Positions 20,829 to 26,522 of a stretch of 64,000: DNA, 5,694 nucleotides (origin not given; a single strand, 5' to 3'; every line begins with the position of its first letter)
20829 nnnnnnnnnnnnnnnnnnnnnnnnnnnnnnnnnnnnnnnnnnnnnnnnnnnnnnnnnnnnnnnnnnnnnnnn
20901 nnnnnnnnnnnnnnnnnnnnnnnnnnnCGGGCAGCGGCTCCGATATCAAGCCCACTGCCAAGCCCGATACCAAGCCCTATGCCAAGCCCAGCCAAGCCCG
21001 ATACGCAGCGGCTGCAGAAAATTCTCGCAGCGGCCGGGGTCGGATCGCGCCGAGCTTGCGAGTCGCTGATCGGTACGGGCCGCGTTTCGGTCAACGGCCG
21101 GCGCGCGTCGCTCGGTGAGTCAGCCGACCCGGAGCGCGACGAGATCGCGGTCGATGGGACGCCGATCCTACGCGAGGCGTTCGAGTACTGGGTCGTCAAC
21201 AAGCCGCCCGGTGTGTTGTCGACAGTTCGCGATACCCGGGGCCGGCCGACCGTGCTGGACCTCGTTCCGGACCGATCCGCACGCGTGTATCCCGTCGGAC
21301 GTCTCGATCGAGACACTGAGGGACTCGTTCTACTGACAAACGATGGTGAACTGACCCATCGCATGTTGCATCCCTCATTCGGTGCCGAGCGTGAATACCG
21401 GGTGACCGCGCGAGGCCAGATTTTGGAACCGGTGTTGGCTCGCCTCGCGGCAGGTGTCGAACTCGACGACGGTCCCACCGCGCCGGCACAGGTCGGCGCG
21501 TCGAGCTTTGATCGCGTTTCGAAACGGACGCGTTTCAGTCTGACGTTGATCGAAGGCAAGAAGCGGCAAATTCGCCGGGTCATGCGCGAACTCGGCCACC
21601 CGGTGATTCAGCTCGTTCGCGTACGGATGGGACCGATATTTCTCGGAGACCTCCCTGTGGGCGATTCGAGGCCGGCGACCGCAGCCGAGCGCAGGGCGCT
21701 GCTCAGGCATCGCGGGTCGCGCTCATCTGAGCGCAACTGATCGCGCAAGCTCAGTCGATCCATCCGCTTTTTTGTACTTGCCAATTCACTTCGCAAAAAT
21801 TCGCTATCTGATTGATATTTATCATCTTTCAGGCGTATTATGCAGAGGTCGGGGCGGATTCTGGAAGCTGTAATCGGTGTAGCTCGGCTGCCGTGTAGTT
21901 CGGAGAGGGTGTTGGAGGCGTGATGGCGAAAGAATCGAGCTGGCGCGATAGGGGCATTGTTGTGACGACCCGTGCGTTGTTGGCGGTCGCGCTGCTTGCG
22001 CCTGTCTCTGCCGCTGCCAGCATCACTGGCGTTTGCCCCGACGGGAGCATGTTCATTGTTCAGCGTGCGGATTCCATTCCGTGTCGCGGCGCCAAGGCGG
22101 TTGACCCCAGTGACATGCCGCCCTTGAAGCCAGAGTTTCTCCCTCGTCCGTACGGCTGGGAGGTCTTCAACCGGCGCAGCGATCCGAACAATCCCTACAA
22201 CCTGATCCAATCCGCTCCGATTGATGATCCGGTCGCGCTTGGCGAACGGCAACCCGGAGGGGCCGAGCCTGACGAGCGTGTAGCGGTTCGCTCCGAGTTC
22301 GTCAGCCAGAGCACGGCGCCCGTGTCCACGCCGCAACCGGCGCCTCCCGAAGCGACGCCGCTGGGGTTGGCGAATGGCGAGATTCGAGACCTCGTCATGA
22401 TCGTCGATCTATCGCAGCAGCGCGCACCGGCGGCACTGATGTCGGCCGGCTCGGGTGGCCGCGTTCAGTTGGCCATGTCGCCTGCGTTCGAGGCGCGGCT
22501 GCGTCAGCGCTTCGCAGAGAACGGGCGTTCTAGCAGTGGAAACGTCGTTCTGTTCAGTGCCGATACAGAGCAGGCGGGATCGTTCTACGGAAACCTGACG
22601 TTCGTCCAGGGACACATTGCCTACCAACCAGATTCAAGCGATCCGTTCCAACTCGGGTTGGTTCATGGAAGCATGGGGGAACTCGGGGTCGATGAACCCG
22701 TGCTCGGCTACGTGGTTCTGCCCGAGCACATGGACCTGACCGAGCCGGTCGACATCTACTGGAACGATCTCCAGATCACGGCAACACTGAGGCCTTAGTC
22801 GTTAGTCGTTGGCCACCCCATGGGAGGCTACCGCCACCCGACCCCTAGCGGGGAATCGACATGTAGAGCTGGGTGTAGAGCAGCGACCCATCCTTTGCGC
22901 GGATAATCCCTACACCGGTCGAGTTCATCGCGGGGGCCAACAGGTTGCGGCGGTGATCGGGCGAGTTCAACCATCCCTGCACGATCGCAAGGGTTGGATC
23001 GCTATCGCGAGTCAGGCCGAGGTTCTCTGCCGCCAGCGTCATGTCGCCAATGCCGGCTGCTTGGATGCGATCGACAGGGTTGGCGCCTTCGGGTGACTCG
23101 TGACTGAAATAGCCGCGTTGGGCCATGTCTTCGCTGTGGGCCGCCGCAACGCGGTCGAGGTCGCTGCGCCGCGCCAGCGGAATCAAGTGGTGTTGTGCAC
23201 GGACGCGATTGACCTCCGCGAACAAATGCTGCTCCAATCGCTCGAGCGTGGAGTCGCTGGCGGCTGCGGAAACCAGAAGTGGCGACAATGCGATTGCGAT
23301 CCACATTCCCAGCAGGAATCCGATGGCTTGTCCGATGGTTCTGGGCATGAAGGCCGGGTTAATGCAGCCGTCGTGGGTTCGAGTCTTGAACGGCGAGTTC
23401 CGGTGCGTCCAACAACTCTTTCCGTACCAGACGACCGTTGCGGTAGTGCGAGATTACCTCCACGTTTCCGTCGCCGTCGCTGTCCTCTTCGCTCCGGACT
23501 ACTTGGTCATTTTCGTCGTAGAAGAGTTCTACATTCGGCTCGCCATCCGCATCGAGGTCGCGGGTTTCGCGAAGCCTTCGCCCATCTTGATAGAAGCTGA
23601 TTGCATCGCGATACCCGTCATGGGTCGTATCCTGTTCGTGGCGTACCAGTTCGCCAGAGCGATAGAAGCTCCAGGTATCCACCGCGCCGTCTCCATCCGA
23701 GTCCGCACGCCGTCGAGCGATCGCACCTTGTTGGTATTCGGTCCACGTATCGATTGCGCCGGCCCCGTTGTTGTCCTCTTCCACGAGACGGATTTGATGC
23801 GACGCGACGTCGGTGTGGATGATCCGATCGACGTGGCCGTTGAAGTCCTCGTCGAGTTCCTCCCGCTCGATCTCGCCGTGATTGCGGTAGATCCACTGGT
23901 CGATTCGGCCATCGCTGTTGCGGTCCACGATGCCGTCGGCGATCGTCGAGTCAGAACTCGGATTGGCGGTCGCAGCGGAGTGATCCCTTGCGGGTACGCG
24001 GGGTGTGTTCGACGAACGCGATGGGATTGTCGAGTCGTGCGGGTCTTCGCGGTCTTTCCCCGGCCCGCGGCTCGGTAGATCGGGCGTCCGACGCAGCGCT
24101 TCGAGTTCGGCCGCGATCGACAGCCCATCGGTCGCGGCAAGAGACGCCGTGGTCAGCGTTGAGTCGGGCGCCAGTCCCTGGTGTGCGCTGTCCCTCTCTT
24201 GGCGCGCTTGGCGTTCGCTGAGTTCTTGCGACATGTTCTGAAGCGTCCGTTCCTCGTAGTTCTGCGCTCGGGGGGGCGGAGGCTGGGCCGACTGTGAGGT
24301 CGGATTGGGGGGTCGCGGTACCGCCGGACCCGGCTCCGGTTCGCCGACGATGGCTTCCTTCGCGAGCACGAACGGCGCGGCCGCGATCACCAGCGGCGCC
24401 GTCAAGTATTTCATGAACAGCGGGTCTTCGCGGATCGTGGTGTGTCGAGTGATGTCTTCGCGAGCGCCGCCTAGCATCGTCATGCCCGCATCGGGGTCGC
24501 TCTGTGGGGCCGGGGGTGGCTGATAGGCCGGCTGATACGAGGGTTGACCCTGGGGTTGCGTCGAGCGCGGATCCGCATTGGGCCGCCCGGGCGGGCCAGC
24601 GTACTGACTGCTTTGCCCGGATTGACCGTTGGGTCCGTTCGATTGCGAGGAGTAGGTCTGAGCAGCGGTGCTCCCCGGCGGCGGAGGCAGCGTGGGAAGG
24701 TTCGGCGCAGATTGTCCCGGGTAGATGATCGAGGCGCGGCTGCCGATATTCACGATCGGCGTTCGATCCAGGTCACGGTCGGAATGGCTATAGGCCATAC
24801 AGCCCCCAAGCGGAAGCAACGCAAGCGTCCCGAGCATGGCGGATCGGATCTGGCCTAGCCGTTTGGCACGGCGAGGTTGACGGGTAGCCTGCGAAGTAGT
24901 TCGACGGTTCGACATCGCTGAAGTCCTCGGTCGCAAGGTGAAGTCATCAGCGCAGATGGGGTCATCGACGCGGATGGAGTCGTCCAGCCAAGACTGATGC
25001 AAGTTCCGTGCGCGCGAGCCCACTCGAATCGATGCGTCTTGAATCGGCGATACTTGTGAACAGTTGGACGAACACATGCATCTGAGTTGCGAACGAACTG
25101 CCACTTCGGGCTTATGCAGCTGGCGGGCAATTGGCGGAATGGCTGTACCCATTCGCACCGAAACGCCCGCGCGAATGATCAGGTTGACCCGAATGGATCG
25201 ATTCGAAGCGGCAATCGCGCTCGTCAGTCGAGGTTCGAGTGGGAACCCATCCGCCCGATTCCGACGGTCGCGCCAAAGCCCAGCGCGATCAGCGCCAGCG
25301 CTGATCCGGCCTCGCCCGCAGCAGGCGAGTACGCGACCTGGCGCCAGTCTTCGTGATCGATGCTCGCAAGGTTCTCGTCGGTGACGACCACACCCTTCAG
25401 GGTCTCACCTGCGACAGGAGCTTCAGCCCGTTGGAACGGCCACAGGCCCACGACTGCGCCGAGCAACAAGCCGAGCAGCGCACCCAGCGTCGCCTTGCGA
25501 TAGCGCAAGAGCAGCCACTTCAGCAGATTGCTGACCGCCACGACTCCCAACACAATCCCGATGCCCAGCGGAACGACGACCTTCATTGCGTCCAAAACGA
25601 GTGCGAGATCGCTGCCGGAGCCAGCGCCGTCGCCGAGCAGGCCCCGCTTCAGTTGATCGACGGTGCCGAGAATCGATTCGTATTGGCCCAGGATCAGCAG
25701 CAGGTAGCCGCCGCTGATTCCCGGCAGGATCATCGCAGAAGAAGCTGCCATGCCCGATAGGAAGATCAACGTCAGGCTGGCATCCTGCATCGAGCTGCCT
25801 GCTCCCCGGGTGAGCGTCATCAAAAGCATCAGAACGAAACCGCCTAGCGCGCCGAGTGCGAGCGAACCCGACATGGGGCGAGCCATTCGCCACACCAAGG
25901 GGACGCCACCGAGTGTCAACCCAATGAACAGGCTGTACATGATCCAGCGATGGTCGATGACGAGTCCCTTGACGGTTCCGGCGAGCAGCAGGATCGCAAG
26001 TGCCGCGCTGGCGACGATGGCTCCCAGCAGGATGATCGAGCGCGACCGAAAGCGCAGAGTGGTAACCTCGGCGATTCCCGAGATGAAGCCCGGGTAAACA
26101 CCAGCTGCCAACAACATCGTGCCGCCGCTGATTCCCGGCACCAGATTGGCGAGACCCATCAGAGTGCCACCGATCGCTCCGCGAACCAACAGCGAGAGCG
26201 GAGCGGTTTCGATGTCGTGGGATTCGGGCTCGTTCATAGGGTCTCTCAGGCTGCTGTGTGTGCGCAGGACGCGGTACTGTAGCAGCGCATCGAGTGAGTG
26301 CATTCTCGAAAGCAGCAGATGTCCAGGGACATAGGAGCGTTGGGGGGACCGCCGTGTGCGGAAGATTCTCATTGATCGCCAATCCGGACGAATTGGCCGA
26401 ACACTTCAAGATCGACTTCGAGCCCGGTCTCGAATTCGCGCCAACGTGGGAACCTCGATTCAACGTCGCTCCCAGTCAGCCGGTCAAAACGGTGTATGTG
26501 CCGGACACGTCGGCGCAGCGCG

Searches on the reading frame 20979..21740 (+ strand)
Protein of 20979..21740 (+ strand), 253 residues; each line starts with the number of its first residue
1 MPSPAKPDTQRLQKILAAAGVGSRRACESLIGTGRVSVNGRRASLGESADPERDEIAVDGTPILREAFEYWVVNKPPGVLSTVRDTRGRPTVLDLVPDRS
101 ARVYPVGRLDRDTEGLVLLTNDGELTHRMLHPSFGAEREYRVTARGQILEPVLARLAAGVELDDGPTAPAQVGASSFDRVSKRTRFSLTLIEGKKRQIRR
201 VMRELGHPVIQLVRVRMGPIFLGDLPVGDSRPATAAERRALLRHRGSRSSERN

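Call 22: search_protein_families(library=pfam, proteins=[window:20979-21740:+], max_evalue=0.00001)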
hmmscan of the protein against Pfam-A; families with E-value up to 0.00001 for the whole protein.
window:20979-21740:+ (253 aa): 2 families
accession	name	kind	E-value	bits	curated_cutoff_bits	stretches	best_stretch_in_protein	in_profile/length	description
PF00849.27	PseudoU_synth_2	-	1.3e-21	77.9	26.8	1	70-202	2-150/152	RNA pseudouridylate synthase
PF01479.30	S4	-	8.8e-08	32.2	22.8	1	10-44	1-36/48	S4 domain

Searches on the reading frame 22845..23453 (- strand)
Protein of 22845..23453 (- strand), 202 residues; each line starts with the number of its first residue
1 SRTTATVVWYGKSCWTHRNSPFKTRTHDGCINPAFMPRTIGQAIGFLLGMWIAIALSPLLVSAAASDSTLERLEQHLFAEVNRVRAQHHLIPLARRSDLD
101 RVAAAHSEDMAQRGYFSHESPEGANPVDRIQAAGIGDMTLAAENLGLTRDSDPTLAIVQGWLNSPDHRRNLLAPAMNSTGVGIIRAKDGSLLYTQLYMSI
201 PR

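Call 22: search_protein_families(library=pfam, proteins=[window:22845-23453:-], max_evalue=0.00001)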
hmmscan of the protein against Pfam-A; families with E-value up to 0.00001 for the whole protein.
window:22845-23453:- (202 aa): 1 family
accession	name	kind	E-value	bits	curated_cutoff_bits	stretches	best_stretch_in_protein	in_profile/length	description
PF00188.32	CAP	-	1.1e-19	71.8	21.1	1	79-197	2-117/117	Cysteine-rich secretory protein family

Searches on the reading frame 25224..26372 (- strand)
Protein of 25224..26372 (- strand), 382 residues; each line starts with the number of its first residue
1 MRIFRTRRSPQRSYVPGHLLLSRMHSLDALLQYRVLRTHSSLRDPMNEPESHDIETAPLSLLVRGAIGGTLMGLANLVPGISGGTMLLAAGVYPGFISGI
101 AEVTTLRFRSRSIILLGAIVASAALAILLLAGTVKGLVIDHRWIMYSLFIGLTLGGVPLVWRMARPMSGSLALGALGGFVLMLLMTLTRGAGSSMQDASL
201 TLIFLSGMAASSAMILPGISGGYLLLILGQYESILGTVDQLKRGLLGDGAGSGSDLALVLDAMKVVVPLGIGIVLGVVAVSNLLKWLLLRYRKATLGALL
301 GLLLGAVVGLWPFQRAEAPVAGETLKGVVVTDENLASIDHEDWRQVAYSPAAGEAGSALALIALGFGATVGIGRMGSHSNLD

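Call 23: search_protein_families(library=pfam, proteins=[window:25224-26372:-], max_evalue=0.00001)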
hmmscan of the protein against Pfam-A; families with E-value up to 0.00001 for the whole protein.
window:25224-26372:- (382 aa): 1 family
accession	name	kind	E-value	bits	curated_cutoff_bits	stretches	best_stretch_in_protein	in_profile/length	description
PF04018.18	VCA0040-like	-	9.3e-41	140.5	26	1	72-318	1-236/246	Undecaprenyl phosphate translocase-like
